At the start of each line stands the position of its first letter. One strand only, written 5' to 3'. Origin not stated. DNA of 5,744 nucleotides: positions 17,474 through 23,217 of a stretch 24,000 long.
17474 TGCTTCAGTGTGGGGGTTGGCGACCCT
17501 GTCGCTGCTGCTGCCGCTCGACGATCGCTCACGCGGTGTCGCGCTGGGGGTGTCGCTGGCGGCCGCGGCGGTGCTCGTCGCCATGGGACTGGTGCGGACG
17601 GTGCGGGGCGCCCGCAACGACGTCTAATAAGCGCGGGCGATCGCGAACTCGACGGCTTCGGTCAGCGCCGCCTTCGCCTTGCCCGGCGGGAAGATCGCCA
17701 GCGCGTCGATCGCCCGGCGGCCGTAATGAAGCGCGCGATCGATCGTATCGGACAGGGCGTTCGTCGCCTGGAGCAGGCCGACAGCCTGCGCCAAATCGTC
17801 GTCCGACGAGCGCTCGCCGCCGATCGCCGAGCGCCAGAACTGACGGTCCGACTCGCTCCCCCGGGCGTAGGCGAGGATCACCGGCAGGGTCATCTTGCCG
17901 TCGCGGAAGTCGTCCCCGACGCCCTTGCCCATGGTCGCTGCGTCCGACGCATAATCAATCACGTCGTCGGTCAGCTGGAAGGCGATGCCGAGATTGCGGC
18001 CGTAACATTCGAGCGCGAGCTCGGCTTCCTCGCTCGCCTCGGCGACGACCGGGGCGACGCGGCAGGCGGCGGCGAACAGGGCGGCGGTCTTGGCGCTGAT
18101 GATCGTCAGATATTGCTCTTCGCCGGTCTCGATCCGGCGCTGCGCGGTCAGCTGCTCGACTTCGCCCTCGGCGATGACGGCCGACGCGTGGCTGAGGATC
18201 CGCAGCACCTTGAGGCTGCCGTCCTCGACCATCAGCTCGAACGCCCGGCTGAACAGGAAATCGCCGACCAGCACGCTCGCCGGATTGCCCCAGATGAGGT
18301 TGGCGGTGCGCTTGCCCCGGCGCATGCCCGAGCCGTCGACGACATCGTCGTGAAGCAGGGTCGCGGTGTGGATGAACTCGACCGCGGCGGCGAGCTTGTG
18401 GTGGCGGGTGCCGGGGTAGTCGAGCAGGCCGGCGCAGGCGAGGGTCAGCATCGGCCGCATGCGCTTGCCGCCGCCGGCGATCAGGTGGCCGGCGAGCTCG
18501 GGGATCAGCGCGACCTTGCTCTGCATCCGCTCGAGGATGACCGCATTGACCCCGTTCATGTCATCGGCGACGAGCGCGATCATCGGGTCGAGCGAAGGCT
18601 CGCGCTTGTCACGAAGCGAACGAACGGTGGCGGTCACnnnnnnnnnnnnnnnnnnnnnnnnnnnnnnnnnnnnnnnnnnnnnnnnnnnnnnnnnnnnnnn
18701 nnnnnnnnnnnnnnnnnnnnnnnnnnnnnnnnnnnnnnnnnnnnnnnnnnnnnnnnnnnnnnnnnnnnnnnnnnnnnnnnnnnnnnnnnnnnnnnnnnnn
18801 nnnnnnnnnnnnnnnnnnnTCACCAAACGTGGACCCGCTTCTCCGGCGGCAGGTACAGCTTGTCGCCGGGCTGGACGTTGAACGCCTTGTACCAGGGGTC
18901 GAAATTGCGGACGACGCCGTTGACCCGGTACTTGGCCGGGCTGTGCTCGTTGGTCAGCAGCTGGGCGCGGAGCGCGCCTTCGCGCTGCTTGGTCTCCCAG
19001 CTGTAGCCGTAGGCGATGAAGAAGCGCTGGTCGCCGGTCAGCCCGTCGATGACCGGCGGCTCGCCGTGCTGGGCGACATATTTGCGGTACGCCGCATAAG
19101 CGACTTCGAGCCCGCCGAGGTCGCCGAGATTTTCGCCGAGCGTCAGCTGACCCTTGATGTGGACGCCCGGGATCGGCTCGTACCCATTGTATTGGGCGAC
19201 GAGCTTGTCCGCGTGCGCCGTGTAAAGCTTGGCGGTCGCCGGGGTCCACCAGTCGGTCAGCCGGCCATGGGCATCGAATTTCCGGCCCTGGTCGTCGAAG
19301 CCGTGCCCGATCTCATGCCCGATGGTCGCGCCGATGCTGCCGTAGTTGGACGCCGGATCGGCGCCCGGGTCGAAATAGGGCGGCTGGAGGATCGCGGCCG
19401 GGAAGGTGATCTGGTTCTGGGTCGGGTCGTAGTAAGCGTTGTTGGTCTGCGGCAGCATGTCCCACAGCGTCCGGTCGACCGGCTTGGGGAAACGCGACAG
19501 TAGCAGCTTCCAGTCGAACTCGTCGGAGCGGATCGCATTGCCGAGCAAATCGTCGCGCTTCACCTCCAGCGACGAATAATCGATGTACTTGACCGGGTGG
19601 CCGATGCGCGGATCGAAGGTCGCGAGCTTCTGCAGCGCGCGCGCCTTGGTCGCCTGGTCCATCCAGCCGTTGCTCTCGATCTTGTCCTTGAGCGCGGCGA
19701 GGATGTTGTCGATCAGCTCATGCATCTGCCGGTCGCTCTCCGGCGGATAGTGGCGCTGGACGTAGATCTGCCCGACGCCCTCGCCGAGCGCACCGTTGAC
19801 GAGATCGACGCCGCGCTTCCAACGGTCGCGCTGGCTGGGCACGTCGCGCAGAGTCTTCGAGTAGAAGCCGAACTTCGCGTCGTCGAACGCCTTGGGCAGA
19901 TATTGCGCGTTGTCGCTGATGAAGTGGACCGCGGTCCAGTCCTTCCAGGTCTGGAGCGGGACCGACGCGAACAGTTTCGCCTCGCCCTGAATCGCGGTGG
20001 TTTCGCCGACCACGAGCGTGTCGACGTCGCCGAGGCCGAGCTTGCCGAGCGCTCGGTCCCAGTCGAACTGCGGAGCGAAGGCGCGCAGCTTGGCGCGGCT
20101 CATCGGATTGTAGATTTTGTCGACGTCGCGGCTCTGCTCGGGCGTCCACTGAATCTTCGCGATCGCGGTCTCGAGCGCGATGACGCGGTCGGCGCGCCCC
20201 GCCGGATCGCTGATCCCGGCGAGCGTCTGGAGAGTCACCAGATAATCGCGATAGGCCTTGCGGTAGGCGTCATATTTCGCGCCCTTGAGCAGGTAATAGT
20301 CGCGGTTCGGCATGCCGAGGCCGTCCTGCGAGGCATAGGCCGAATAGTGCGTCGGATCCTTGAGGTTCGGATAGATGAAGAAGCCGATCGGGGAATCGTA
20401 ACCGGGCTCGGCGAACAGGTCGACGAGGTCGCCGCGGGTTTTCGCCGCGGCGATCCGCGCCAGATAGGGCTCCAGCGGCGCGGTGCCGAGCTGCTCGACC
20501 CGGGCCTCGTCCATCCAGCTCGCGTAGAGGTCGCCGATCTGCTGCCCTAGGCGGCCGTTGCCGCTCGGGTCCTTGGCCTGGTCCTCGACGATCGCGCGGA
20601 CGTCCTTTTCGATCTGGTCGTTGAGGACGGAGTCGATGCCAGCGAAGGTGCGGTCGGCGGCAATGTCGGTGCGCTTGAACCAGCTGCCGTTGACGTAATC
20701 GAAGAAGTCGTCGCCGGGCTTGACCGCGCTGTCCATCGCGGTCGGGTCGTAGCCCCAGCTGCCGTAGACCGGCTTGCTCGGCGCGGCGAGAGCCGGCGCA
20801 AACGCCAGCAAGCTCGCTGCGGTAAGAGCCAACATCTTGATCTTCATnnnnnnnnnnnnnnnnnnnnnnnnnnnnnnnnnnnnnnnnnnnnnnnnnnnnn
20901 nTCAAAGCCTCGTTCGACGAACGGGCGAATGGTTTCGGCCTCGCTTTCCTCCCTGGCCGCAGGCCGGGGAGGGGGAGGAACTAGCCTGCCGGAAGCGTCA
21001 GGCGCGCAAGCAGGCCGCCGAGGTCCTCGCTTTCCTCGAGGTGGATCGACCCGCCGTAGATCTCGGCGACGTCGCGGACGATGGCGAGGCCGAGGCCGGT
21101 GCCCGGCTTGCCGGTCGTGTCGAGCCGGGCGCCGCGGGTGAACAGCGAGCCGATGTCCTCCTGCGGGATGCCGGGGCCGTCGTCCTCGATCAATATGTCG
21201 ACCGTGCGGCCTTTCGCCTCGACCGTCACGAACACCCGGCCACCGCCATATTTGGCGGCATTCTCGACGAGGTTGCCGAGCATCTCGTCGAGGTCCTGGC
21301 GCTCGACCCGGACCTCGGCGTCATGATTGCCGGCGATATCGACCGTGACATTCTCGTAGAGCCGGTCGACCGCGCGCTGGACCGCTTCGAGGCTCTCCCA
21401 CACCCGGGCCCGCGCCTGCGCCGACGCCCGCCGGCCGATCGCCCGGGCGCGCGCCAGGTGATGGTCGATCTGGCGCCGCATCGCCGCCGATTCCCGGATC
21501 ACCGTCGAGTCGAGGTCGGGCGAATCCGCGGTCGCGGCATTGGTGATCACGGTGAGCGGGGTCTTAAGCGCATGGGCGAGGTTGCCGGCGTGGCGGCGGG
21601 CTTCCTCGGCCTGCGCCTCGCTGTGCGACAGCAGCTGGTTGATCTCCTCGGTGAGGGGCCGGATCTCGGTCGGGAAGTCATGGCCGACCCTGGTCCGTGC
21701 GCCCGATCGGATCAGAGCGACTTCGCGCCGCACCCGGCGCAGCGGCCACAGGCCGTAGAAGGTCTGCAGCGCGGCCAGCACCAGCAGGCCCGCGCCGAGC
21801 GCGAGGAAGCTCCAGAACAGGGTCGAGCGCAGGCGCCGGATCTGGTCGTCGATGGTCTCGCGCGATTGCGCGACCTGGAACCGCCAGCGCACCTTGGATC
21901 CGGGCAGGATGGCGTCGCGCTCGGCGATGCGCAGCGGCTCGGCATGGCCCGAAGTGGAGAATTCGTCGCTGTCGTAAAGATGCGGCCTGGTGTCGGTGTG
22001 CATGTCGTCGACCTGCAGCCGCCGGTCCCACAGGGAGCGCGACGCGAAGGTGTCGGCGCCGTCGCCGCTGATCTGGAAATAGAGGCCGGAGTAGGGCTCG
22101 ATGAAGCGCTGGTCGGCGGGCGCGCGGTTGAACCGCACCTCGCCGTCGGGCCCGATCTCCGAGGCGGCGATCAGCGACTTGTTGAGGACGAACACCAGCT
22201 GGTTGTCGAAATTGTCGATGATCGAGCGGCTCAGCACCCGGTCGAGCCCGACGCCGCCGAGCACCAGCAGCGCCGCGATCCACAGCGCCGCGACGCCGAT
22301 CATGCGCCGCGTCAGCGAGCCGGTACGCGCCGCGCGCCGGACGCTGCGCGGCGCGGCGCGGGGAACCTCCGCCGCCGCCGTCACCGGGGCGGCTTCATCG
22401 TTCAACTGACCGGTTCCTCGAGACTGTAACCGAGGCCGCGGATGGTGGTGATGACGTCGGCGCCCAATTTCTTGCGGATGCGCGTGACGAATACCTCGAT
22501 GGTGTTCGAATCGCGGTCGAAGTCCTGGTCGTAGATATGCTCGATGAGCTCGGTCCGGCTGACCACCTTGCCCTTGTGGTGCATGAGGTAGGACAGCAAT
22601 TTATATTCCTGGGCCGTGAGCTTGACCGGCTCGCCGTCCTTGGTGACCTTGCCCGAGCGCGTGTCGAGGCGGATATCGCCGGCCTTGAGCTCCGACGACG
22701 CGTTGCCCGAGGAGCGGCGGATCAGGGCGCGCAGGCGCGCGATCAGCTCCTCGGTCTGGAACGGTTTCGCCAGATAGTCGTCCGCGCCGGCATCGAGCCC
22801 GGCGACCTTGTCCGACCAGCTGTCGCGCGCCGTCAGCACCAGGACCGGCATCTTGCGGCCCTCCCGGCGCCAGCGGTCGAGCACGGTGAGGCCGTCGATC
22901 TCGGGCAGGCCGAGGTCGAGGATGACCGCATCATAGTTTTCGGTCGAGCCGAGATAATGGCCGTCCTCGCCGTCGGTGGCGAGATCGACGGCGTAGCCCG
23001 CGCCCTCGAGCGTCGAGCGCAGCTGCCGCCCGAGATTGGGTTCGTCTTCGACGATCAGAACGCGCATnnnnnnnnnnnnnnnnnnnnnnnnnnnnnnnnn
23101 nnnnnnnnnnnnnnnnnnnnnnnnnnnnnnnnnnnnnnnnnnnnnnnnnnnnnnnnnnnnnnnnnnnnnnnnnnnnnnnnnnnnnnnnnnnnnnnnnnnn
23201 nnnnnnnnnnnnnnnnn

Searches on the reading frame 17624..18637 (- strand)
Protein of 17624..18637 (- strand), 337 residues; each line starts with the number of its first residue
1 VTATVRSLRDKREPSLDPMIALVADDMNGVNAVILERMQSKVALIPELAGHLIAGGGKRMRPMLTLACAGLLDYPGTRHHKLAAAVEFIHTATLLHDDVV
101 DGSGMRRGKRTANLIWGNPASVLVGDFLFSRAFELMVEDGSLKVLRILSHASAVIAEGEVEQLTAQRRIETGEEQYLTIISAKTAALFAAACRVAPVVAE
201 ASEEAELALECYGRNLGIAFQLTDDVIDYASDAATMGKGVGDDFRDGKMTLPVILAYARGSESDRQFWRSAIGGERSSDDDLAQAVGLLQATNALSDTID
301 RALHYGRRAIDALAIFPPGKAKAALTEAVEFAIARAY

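Call 12: search_protein_families(library=pfam, proteins=[window:17624-18637:-], max_evalue=0.01)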
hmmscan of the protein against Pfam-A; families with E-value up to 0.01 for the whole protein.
window:17624-18637:- (337 aa): 1 family
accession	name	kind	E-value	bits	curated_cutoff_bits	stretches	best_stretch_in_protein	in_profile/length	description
PF00348.22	polyprenyl_synt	-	9.4e-74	248.2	27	1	45-287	4-249/251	Polyprenyl synthetase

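Call 93: list_cluster_members(proteins=[window:17624-18637:-, window:18820-20847:-, window:22402-23067:-])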
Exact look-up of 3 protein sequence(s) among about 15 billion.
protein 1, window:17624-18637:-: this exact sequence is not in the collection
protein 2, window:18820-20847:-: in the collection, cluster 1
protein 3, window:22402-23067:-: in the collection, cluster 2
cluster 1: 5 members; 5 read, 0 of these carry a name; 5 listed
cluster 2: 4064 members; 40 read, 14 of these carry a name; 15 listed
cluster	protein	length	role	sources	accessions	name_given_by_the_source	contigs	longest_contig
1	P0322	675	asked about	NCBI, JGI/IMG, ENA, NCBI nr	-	-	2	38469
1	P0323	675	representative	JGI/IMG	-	-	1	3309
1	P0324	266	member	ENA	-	-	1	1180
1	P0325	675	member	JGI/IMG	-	-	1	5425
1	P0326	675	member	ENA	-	-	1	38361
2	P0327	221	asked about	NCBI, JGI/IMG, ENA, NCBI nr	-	-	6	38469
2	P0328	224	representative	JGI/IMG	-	-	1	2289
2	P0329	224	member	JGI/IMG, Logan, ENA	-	two-component system OmpR family response regulator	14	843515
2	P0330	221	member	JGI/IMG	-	two-component system OmpR family response regulator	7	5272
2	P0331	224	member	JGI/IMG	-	two-component system, OmpR family, response regulator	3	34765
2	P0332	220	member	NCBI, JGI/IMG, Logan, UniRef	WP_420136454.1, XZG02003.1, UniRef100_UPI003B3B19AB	response regulator transcription factor [Sphingomonas sp. ASY06-1R] | two-component system OmpR family response regulator | response regulator transcription factor n=1 Tax=unclassified Sphingomonas TaxID=196159 ...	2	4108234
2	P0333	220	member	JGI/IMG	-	two-component system OmpR family response regulator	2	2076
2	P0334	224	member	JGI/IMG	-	two-component system, OmpR family, response regulator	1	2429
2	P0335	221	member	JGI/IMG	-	two-component system OmpR family response regulator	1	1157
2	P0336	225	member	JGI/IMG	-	two-component system OmpR family response regulator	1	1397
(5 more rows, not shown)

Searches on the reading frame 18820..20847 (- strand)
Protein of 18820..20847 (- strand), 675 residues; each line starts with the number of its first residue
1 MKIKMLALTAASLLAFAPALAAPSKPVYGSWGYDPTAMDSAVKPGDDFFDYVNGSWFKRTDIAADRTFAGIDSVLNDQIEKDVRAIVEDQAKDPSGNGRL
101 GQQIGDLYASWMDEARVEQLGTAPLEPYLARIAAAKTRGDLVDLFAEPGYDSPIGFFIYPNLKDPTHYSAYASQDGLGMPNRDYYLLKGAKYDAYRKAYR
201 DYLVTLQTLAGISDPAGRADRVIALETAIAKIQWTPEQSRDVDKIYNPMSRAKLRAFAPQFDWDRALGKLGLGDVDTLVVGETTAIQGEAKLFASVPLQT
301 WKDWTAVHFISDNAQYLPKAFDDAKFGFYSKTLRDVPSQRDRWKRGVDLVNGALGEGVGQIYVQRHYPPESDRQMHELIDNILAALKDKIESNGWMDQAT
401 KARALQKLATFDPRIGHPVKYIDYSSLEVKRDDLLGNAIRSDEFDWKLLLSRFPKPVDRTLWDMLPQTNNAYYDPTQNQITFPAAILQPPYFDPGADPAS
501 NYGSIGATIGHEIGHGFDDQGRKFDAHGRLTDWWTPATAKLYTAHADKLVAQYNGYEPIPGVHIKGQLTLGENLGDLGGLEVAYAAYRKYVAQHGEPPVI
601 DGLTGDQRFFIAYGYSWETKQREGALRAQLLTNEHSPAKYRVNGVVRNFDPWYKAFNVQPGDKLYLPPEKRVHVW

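Call 13: search_protein_families(library=pfam, proteins=[window:18820-20847:-], max_evalue=0.01)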
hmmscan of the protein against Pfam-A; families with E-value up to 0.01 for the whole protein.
window:18820-20847:- (675 aa): 2 families
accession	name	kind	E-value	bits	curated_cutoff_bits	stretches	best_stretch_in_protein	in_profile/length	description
PF05649.18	Peptidase_M13_N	-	6.8e-110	368.5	32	1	44-418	1-381/381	Peptidase family M13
PF01431.27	Peptidase_M13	-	5e-69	232.5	24.5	1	470-672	1-205/205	Peptidase family M13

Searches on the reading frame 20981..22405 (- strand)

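Call 13: search_protein_families(library=pfam, proteins=[window:20981-22405:-], max_evalue=0.01)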
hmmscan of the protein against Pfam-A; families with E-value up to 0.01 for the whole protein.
window:20981-22405:- (474 aa): 2 families
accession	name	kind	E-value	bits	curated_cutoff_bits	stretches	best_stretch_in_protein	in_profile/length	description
PF02518.31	HATPase_c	-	9.4e-22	78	26.4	1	370-472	4-108/111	Histidine kinase-, DNA gyrase B-, and HSP90-like ATPase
PF13581.12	HATPase_c_2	-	0.00012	22.5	27.4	1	371-447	35-109/127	Histidine kinase-like ATPase domain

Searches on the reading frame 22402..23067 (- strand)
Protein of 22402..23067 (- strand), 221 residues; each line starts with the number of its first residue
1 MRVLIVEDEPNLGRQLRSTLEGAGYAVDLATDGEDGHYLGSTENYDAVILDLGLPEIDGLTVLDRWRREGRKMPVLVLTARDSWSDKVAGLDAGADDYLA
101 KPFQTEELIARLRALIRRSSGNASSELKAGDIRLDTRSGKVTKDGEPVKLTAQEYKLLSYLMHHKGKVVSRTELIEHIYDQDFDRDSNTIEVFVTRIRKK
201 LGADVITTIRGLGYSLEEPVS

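Call 13: search_protein_families(library=pfam, proteins=[window:22402-23067:-], max_evalue=0.01)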
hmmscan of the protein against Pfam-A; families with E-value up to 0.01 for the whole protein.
window:22402-23067:- (221 aa): 2 families
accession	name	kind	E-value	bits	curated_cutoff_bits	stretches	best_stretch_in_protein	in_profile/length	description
PF00072.30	Response_reg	-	3.4e-28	98.5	30.2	1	3-112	1-110/111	Response regulator receiver domain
PF00486.34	Trans_reg_C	-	2e-25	89.1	26.2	1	145-216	1-77/77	Transcriptional regulatory protein, C terminal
